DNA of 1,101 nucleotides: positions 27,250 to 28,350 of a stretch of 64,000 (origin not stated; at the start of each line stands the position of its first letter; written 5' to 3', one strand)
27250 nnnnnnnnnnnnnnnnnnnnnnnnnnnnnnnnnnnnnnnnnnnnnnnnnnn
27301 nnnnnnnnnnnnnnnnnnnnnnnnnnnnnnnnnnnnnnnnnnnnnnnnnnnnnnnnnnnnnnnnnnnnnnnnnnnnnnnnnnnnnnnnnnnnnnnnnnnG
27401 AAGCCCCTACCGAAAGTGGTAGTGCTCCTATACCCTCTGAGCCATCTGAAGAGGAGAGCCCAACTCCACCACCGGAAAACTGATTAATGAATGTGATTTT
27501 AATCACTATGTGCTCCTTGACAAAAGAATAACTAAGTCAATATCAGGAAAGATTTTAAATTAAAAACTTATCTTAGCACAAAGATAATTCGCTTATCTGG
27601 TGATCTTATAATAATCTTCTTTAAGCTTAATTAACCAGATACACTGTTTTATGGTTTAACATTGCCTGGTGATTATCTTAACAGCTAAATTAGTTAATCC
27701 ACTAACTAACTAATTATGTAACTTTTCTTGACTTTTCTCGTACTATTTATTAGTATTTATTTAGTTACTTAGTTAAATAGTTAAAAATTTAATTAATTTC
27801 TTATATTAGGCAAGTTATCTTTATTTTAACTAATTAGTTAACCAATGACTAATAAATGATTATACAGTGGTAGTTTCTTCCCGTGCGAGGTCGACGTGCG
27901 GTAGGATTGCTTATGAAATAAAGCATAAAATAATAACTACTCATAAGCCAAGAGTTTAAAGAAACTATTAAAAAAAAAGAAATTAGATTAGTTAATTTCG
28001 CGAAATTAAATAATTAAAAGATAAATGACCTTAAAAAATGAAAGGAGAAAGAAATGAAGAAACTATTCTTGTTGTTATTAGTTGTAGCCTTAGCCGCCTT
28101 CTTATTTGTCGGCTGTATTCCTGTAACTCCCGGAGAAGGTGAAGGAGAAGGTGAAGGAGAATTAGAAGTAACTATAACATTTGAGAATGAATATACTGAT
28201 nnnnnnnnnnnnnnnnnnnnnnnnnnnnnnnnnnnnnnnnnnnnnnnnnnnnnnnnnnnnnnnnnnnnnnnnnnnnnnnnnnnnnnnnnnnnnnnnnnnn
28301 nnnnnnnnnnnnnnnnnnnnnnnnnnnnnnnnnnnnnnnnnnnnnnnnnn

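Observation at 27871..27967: GC-rich three-way-junction RNA in the leader of the Cys-rich lipoprotein gene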

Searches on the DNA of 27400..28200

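Call 4: search_rna_families(source=window, start=27400, end=28200, threshold=evalue, max_evalue=10, show_alignments=3)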
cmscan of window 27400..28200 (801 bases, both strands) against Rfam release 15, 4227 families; matches with E-value up to 10: 3.
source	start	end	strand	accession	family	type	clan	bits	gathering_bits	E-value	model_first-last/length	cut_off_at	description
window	27593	27671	+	RF01860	Afu_455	Gene; snRNA; snoRNA; CD-box;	-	19.2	48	1.2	1-92/92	no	A. fumigatus snoRNA Afu_455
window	27488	27592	-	RF02579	tsr26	Gene; sRNA;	-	17.6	141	8.7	1-122/122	no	S. aureus tsr26 small RNA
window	27507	27582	-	RF01192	SNORD11B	Gene; snRNA; snoRNA; CD-box;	CL00103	17.2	50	6.5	1-87/87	no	Small nucleolar RNA SNORD11B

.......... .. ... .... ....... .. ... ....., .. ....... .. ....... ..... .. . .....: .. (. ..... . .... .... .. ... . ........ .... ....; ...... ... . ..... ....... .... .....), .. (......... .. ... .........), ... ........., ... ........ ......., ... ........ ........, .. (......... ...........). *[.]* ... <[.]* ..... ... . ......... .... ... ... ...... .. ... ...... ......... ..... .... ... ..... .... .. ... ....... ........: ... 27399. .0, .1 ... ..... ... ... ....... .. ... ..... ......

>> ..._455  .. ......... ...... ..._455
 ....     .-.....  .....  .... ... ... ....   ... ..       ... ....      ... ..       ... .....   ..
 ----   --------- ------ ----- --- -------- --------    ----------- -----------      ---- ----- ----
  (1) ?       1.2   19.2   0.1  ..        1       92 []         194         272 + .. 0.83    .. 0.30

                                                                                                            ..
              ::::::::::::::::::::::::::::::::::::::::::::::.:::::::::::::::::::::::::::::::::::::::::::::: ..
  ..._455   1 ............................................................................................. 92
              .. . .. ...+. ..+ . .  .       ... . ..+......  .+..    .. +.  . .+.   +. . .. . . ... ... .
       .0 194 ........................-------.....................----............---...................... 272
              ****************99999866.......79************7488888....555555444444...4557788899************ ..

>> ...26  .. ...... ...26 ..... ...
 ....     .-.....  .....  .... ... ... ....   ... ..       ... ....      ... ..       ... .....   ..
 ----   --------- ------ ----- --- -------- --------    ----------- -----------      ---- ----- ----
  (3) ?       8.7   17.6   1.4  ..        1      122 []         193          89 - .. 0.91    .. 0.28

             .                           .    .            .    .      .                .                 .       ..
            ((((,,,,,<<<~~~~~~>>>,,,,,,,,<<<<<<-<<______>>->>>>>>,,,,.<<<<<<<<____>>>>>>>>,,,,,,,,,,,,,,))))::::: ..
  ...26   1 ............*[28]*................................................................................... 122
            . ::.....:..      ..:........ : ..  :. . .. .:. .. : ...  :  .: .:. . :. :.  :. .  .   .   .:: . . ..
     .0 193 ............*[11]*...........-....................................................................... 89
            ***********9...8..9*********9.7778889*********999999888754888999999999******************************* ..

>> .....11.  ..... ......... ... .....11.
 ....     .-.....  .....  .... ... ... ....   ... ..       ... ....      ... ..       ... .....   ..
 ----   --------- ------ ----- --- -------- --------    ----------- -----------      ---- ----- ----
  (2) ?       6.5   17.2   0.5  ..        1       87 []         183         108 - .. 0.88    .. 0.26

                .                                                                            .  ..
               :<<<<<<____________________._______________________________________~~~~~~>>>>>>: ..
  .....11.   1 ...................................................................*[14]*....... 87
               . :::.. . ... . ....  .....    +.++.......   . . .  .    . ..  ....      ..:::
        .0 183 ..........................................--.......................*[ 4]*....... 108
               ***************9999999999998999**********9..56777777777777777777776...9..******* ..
